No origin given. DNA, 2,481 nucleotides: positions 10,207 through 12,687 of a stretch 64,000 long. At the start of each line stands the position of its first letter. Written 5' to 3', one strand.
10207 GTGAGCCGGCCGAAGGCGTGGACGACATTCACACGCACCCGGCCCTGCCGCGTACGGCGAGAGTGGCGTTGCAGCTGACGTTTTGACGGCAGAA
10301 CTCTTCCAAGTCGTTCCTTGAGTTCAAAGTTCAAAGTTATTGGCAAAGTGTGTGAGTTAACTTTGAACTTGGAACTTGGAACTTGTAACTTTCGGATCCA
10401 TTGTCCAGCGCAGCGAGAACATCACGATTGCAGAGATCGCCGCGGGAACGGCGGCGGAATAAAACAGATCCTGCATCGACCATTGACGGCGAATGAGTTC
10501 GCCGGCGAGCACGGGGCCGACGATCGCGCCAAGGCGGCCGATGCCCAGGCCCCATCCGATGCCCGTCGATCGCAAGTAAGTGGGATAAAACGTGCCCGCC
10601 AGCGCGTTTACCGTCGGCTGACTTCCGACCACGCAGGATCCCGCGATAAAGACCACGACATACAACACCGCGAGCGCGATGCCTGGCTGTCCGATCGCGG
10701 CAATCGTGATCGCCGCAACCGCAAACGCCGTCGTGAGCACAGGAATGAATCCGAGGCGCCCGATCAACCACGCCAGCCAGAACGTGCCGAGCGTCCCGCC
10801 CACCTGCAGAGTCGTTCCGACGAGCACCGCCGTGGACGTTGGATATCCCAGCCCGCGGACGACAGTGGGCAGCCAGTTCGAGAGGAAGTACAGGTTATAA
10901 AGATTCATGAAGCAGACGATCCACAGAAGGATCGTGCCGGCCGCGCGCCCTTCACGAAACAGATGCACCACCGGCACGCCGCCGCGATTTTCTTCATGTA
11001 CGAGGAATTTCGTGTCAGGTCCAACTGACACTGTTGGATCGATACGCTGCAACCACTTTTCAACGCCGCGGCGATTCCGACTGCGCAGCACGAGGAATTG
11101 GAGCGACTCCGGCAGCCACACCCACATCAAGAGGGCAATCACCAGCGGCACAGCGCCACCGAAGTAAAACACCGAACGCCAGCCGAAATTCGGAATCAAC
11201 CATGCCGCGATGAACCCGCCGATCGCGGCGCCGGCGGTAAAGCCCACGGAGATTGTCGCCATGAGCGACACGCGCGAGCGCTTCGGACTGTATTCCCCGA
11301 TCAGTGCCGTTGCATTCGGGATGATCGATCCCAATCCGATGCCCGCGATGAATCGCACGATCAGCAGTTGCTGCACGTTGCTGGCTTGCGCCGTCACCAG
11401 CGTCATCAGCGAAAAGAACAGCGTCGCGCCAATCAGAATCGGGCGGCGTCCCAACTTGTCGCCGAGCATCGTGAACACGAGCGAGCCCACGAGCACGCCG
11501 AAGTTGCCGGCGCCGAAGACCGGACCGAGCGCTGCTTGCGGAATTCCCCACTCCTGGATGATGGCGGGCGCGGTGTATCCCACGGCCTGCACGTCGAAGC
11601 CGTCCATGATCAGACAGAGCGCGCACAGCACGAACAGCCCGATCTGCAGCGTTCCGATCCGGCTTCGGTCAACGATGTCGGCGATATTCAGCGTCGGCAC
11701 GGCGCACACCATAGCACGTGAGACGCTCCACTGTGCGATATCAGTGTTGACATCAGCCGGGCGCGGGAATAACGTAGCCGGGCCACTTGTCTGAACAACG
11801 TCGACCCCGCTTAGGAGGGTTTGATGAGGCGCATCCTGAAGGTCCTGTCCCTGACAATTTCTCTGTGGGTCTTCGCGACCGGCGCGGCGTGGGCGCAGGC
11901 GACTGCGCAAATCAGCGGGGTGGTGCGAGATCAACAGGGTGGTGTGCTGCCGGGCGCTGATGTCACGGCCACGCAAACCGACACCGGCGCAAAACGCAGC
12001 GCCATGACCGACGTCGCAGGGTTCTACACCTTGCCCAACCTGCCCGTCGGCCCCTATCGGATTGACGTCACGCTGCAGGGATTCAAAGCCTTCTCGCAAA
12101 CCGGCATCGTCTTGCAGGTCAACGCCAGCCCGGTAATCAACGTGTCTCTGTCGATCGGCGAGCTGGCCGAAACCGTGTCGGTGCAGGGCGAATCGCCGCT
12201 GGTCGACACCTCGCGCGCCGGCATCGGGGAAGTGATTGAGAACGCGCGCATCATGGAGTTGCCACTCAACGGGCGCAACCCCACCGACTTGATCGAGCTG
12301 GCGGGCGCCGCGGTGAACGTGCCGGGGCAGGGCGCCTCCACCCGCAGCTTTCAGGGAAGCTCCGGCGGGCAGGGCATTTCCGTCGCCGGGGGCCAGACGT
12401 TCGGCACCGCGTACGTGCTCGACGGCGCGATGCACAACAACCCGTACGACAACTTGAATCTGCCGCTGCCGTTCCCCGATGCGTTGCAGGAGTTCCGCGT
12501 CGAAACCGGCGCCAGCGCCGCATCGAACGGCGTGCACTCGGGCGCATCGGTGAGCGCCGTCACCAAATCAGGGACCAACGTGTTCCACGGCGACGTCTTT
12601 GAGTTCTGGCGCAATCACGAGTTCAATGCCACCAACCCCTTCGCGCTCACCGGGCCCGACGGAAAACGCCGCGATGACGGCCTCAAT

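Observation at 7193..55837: Window-wide: gene-end spacers are filled by hairpins whose arms are tandem short words, in several distinct word families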

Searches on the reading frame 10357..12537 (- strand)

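Call 14: search_protein_families(library=pfam, proteins=[window:10357-12537:-])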
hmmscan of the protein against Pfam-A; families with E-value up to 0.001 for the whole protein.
window:10357-12537:- (726 aa): 4 families
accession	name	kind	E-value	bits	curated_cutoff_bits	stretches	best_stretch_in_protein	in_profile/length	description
PF07690.21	MFS_1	-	4.2e-50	171.1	33.4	2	306-662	2-334/347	Major Facilitator Superfamily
PF00083.30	Sugar_tr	-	1.4e-24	87.3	22.3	1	336-671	47-399/452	Sugar (and other) transporter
PF06779.20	MFS_4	-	6.1e-08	32.8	26.3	1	324-478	17-174/364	Uncharacterised MFS-type transporter YbfB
PF05977.19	MFS_3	-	2e-05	23.7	27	1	342-479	52-194/524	Transmembrane secretion effector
